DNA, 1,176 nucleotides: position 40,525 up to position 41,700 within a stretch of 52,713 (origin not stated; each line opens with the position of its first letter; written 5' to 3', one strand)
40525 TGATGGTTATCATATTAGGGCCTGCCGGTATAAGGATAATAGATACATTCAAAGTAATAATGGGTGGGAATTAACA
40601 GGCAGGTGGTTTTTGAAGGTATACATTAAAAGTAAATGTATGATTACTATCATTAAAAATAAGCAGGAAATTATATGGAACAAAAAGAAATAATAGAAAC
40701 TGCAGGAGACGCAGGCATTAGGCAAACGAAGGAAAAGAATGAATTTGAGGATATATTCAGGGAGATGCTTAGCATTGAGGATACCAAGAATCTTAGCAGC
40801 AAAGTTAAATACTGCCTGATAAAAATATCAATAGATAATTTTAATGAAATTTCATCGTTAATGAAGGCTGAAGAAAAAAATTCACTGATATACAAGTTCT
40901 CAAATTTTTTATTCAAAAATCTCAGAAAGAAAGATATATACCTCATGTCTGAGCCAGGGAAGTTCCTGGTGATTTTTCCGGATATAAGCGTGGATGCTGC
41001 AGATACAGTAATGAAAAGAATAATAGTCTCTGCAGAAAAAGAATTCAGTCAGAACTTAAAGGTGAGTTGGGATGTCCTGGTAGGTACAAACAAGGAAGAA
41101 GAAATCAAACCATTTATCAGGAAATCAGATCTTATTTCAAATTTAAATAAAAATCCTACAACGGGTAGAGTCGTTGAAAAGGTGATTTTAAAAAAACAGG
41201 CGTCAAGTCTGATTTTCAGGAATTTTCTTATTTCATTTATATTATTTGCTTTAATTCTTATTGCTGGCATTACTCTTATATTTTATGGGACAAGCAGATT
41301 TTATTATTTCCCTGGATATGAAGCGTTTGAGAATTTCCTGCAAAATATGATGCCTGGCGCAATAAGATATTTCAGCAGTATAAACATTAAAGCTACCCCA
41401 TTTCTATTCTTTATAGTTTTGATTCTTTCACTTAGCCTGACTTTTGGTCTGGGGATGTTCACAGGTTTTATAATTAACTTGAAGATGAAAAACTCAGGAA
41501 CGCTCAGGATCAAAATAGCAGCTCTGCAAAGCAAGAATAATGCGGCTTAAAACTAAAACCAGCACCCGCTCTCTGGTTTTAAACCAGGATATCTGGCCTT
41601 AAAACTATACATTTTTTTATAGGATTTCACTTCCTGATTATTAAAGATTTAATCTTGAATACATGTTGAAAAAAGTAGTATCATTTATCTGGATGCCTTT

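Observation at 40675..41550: Last tad-operon gene encodes a membrane-anchored degenerate GGDEF domain that keeps the RxxD I-site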

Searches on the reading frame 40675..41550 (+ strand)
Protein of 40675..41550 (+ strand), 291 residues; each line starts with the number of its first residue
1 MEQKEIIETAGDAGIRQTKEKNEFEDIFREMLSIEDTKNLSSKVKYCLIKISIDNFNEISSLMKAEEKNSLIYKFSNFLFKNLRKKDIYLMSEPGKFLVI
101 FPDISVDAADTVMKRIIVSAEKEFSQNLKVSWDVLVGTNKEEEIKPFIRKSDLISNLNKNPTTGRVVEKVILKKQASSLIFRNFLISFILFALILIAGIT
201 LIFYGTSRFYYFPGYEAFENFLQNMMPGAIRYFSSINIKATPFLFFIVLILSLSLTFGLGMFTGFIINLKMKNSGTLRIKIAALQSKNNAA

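Call 5: search_protein_families(library=pfam, proteins=[window:40675-41550:+], max_evalue=1)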
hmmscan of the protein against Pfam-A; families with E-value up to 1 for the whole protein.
window:40675-41550:+ (291 aa): 3 families
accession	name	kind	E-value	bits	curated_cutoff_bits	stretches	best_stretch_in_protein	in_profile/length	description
PF00990.26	GGDEF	-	0.00012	22.4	23.8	1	28-147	15-143/161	Diguanylate cyclase, GGDEF domain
PF24898.2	GGDEF_GdpP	-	0.0039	17.9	30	1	51-141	1-94/126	Cyclic-di-AMP phosphodiesterase GdpP-like, GGDEF domain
PF22571.1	LiaI-LiaF-TM_PspC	-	0.084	13.1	27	1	184-257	36-109/142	PspC transmembrane region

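Call 6: find_homologous_proteins(query=window:40675-41550:+, max_evalue=0.001)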
Query window:40675-41550:+ (291 aa): 13 proteins with E <= 0.001 among 1685 candidates.
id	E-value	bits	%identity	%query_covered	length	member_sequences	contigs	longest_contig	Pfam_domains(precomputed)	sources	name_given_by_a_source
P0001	2.2e-179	612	100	100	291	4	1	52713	-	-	-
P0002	4.3e-119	415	63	100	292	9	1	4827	-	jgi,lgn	jgi:hypothetical protein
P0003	7.3e-111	388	60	100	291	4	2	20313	-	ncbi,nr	ncbi:MAG: hypothetical protein BWY60_00197 [Actinobacteria bacterium ADurb.Bin346]|nr:MAG: hypotheti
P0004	7.4e-73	263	48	88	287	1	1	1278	-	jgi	jgi:hypothetical protein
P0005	2.0e-69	252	47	88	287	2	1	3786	-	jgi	-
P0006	1.1e-68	250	42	99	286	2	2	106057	-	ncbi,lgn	-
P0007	4.9e-63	231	72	53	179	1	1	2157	-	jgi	-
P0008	1.7e-62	229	43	95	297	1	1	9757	-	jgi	jgi:GGDEF domain-containing protein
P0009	1.1e-61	227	43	96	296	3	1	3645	-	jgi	jgi:GGDEF domain-containing protein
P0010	3.7e-61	225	40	96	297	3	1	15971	-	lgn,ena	-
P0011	5.2e-60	221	41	93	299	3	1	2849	-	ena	-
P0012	1.8e-58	216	40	93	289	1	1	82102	-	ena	-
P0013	4.5e-56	208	43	91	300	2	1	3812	-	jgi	jgi:hypothetical protein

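Call 9: search_solved_structures(query=A1, max_evalue=1, show_alignments=5)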
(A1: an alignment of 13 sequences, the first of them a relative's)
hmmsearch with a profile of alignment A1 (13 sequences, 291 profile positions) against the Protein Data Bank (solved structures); distinct sequences matched with E-value up to 1: 3.
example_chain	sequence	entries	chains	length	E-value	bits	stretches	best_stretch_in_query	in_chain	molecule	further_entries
7e6g_A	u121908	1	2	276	0.021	17.2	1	34-125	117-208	Putative GGDEF domain protein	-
8qvn_A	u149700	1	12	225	0.056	15.8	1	193-280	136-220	Gap junction protein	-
6zxm_A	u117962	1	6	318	0.11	14.9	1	52-126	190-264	Putative GGDEF/response regulator receiver domain protein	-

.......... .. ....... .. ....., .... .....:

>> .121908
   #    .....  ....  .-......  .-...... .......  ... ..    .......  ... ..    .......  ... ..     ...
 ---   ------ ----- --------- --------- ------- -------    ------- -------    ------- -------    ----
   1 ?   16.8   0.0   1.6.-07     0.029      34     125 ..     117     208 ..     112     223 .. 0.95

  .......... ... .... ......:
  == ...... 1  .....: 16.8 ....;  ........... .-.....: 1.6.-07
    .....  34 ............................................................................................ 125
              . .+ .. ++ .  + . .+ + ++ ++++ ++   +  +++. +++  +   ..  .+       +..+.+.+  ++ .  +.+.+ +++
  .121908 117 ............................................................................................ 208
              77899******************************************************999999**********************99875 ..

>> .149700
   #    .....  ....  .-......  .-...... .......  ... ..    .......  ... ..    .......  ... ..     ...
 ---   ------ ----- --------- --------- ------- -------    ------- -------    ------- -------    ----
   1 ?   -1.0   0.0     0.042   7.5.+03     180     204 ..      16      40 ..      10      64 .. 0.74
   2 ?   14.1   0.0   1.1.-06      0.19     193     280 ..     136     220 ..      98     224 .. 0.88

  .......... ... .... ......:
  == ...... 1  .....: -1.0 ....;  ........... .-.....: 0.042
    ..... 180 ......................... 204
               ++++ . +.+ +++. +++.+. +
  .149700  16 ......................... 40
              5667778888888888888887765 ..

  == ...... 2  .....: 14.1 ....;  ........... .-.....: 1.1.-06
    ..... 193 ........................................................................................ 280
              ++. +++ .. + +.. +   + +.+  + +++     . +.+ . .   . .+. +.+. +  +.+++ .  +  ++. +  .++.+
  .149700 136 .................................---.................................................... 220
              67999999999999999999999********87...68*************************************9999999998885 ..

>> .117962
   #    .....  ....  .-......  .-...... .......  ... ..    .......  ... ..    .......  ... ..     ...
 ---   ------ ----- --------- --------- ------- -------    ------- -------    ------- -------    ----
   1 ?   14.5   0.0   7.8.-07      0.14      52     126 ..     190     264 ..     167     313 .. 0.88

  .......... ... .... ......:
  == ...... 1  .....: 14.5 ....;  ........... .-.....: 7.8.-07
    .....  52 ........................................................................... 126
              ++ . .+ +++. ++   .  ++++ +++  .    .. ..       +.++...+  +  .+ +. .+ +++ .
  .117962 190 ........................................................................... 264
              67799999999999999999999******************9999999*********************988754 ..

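Call 10: search_protein_families(library=pfam, alignment_id=A1, max_evalue=0.1)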
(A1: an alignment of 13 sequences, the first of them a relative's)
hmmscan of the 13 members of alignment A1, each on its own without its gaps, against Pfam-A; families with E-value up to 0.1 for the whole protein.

A. member 1, P0001 (291 aa): 3 families
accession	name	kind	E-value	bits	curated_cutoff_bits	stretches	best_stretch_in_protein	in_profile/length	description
PF00990.26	GGDEF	-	0.00012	22.4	23.8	1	28-147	15-143/161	Diguanylate cyclase, GGDEF domain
PF24898.2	GGDEF_GdpP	-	0.0039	17.9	30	1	51-141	1-94/126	Cyclic-di-AMP phosphodiesterase GdpP-like, GGDEF domain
PF22571.1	LiaI-LiaF-TM_PspC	-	0.084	13.1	27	0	184-257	36-109/142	PspC transmembrane region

B. families by the number of members that match (of 13 scanned): 9 families
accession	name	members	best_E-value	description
PF00990.26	GGDEF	10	0.00012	Diguanylate cyclase, GGDEF domain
PF21520.3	ITGAX-like_Ig_3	3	0.025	Integrin alpha-X-like, Ig-like domain 3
PF24898.2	GGDEF_GdpP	2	0.0039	Cyclic-di-AMP phosphodiesterase GdpP-like, GGDEF domain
PF06024.17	Orf78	2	0.011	Orf78 (ac78)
PF25280.1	POTRA2_Toc75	1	0.0036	Toc75-like, second POTRA domain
PF09522.15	RE_R_Pab1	1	0.023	R.Pab1 restriction endonuclease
PF18151.6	DUF5601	1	0.024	Domain of unknown function (DUF5601)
PF04983.23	RNA_pol_Rpb1_3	1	0.041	RNA polymerase Rpb1, domain 3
PF22571.1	LiaI-LiaF-TM_PspC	1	0.084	PspC transmembrane region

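Call 13: find_encoding_contigs(protein=P0006, flank=10000, max_places=3)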
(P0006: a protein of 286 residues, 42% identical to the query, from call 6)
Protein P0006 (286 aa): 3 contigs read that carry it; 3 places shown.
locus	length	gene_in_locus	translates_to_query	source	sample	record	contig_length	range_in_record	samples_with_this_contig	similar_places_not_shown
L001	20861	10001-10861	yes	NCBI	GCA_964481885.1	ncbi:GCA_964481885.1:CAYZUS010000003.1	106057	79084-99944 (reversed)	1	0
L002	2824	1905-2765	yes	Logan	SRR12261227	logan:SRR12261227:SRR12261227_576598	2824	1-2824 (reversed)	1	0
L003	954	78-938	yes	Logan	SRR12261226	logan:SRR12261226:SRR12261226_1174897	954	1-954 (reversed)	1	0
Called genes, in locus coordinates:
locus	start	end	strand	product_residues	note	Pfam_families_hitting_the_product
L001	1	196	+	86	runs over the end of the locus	PF04964:Flp_Fap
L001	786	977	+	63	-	PF04964:Flp_Fap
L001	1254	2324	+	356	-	PF13400:Tad, PF23981:DUF7305 (weak)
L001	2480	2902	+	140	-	PF07811:TadE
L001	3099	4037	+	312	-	PF16976:RcpC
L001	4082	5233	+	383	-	PF01656:CbiA, PF10609:ParA (faint)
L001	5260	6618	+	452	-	PF00437:T2SSE, PF27713:UCP018868 (weak)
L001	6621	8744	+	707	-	PF00092:VWA, PF13519:VWA_2, PF00482:T2SSF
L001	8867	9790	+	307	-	PF00482:T2SSF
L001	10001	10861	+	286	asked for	-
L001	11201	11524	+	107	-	PF13601:HTH_34 (weak), PF01978:TrmB (weak), PF03551:PadR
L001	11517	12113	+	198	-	PF22564:HAAS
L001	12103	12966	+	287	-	PF13349:DUF4097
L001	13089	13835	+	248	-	PF10988:DUF2807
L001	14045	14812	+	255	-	PF10988:DUF2807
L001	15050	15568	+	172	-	-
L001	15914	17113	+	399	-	PF17785:PUA_3, PF10672:Methyltrans_SAM, PF03602:Cons_hypoth95 (weak)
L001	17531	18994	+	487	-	PF08447:PAS_3, PF01966:HD, PF13487:HD_5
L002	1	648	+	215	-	?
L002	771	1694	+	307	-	PF00482:T2SSF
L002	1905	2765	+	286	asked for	-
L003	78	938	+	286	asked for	-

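Call 14: find_encoding_contigs(protein=P0012, flank=10000, max_places=3)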
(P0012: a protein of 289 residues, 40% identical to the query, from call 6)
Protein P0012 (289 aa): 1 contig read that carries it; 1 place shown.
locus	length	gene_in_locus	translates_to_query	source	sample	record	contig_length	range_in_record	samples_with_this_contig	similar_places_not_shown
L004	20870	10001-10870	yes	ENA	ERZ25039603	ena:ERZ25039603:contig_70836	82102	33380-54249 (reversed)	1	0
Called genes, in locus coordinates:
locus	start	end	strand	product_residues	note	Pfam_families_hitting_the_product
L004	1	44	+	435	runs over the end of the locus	PF00149:Metallophos, PF02872:5_nucleotid_C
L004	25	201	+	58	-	-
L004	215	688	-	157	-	PF00106:adh_short, PF13561:adh_short_C2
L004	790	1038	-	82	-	PF00106:adh_short, PF13561:adh_short_C2 (faint)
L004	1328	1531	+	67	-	PF12728:HTH_17, PF13411:MerR_1 (weak)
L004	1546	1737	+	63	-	PF04964:Flp_Fap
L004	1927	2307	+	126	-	PF07811:TadE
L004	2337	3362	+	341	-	PF13400:Tad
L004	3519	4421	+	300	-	PF16976:RcpC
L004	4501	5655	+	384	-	PF10609:ParA (faint), PF01656:CbiA (weak)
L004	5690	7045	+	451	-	PF00437:T2SSE, PF27713:UCP018868 (weak)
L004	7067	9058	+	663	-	PF00092:VWA, PF13519:VWA_2, PF13768:VWA_3, PF00482:T2SSF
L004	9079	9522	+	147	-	-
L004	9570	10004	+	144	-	PF00482:T2SSF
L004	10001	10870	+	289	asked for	-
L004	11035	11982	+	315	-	-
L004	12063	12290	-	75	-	-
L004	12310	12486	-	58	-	-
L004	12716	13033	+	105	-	PF13601:HTH_34 (weak), PF03551:PadR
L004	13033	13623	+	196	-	PF01988:VIT1 (faint), PF22564:HAAS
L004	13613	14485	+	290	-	PF13349:DUF4097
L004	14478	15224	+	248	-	PF10988:DUF2807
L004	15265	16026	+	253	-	PF10988:DUF2807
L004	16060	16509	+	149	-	-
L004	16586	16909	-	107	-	PF00581:Rhodanese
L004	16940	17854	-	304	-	-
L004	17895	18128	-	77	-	PF01381:HTH_3, PF13560:HTH_31 (weak), PF12844:HTH_19 (weak)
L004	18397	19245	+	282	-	PF00303:Thymidylat_synt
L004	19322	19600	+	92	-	PF01145:Band_7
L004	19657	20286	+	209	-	PF01145:Band_7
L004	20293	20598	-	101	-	PF03992:ABM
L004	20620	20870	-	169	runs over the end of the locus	PF08123:DOT1 (weak), PF02353:CMAS (weak)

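Call 16: find_related_loci(query=A1, collection=genome_contigs, flank=10000)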
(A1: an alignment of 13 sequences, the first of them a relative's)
Query A1 (291 aa) in genome_contigs; peptide patterns used: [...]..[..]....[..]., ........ (x = any residue, [..] = any of these).
195 stretches matched a pattern; 6 encode a relative of the query (tblastn E <= 1e-3); 6 distinct loci.
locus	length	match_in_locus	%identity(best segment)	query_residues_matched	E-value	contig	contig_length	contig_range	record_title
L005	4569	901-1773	60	1-291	4e-120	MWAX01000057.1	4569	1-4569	MAG: Actinobacteria bacterium ADurb.Bin346 BWY60_contig000057, whole genome shotgun sequence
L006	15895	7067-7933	63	1-289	5e-118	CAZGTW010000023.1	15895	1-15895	MAG TPA_asm: uncultured Actinomycetota bacterium isolate SRP098346_co1_226 genome assembly, contig: NODE_3927_length_158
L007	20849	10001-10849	42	1-288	2e-71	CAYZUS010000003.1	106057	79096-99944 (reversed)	MAG TPA_asm: uncultured Actinomycetota bacterium isolate SRP272421_co1_595 genome assembly, contig: NODE_172_length_1060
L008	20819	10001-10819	40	3-280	1e-60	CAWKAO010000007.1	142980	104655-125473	MAG: uncultured Actinomycetes bacterium isolate MFD09779.bin.1.47 genome assembly, contig: contig_80903, whole genome sh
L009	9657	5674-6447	33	24-287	1e-38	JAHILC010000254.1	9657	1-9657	MAG: Actinomycetota bacterium isolate KR13_N2.mb.106 KR13_N2.mb.106_k141_323964, whole genome shotgun sequence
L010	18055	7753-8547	32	17-287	1e-36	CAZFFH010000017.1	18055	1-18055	MAG TPA_asm: uncultured Actinomycetota bacterium isolate SRP178699_co1_592 genome assembly, contig: NODE_3836_length_180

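Call 19: predict_structure(alignment_id=A1)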
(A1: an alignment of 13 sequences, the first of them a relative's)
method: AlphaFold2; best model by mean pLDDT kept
length: 291 residues; sequences in the alignment: 13
mean_pLDDT: 66.6   pTM: 0.41
mean pLDDT of the five models: 66.6, 65.0, 64.8, 61.7, 61.5
residues with pLDDT >= 90: 23; 70-90: 129; 50-70: 65; < 50: 74
segments of 3 or more residues with pLDDT < 50: 1-22, 28-39, 158-173, 273-289
pLDDT, mean of each block of 10 residues (from residue 1): 32 30 49 43 79 89 84 89 83 86 85 90 86 85 76 59 36 57 78 77 60 52 59 56 68 77 72 47 48 48
secondary structure, 60 per line:
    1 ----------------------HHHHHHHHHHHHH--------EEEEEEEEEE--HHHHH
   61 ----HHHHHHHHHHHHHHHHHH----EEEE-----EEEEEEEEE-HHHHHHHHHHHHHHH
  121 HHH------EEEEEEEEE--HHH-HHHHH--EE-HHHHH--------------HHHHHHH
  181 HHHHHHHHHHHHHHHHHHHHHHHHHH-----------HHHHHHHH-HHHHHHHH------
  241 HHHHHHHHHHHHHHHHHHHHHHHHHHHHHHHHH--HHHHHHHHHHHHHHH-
elements in order: H23-35 E44-53 H56-60 H65-82 E87-90 E96-104 H106-123 E130-138 H145-149 H155-159 H174-206 H218-225 H227-234 H241-273 H276-290

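Call 22: fold_search(model_id=the predicted structure, library=pdb)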
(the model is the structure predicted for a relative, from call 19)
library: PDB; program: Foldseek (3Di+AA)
matches with E <= 10: 1259; with E <= 0.001: 7
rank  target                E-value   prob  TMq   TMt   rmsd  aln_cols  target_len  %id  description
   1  6eib_B                2.0e-04  1.00  0.31  0.53   8.4       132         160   12  Structure of the active GGEEF domain of a diguanylate cyclase from Vibrio cholerae. (released 2018-10-10)
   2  9g85_A                2.8e-04  1.00  0.29  0.20  11.0       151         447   14  Structure of Response regulator PleD in complex with c-diGMP and ppGpp (released 2025-08-06)
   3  6eib_A                4.0e-04  1.00  0.29  0.50   6.7       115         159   13  Structure of the active GGEEF domain of a diguanylate cyclase from Vibrio cholerae. (released 2018-10-10)
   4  6eib_D                4.8e-04  1.00  0.31  0.54   8.4       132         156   12  Structure of the active GGEEF domain of a diguanylate cyclase from Vibrio cholerae. (released 2018-10-10)
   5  9g86_A                6.6e-04  1.00  0.29  0.20   8.7       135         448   16  Structure of Response regulator PleD in complex with c-diGMP and pppGpp (released 2025-08-06)
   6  9g85_B                7.9e-04  1.00  0.29  0.20  10.8       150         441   14  Structure of Response regulator PleD in complex with c-diGMP and ppGpp (released 2025-08-06)
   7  6eib_C                8.4e-04  1.00  0.28  0.48   8.9       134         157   15  Structure of the active GGEEF domain of a diguanylate cyclase from Vibrio cholerae. (released 2018-10-10)
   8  4zvf                  1.0e-03  1.00  0.28  0.47   8.1       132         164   16  Crystal structure of GGDEF domain of the E. coli DosC - form II (GTP-alpha-S-bound) (released 2015-11-11)
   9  4zvg_B                1.0e-03  1.00  0.29  0.47   8.1       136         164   15  Crystal structure of GGDEF domain of the E. coli DosC - form III (released 2015-11-11)
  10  2wb4_B                1.1e-03  1.00  0.30  0.21   7.4       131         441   18  activated diguanylate cyclase PleD in complex with c-di-GMP (released 2010-04-21)
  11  6tts_A                1.1e-03  1.00  0.27  0.45   7.4       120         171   16  Crystal structure of the GGDEF domain of DgcB from Caulobacter crescentus in complex with c-di-GMP (released 2021-01-13)
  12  9g86_B                1.1e-03  1.00  0.29  0.20   8.3       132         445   16  Structure of Response regulator PleD in complex with c-diGMP and pppGpp (released 2025-08-06)
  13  4urq_V                1.1e-03  1.00  0.29  0.50   8.1       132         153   14  Crystal Structure of GGDEF domain (I site mutant) from T.maritima (released 2014-10-08)
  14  9g85_C                1.3e-03  1.00  0.29  0.20  10.7       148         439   14  Structure of Response regulator PleD in complex with c-diGMP and ppGpp (released 2025-08-06)
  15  3i5a                  1.6e-03  1.00  0.31  0.29   7.4       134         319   15  Crystal structure of full-length WpsR from Pseudomonas syringae (released 2009-08-18)
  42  4etz_B                5.4e-03  0.98  0.24  0.24  13.0       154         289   12  Crystal Structure of PelD 158-CT from Pseudomonas aeruginosa PAO1 (released 2012-07-25)
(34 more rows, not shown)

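Call 29: search_protein_representatives(alignment_id=A1)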
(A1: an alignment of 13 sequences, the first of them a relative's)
Query: 13 sequences, 291 profile positions. Proteins with E-value up to 0.001 (for the whole library): 142; up to 1e-10: 17; up to 1e-30: 10. The best 142 are listed.
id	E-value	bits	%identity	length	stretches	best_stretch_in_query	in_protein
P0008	1.8e-134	463.9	-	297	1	1-280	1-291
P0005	2.5e-121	420.7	-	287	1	17-290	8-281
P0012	2.5e-116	404.3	-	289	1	8-279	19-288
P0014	2.7e-74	266.3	-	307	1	4-281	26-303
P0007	2.2e-73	263.4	-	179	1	3-174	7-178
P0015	1.5e-54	201.6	-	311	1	22-275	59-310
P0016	1.2e-51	192.0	-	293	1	3-285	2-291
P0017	8.3e-51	189.3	-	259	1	35-287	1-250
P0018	1.2e-32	129.7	-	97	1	35-106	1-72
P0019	4.9e-31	124.4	-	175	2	171-281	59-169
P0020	2.3e-30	122.2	-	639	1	29-286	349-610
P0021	6.0e-23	97.8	-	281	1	17-282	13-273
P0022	1.8e-21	92.9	-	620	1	23-284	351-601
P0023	2.9e-17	79.2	-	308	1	16-97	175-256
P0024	7.7e-17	77.8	-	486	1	29-149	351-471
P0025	7.3e-16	74.6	-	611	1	15-283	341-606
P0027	5.9e-09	51.9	-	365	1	15-162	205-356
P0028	4.6e-07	45.7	-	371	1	30-139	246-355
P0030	6.6e-07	45.2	-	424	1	28-154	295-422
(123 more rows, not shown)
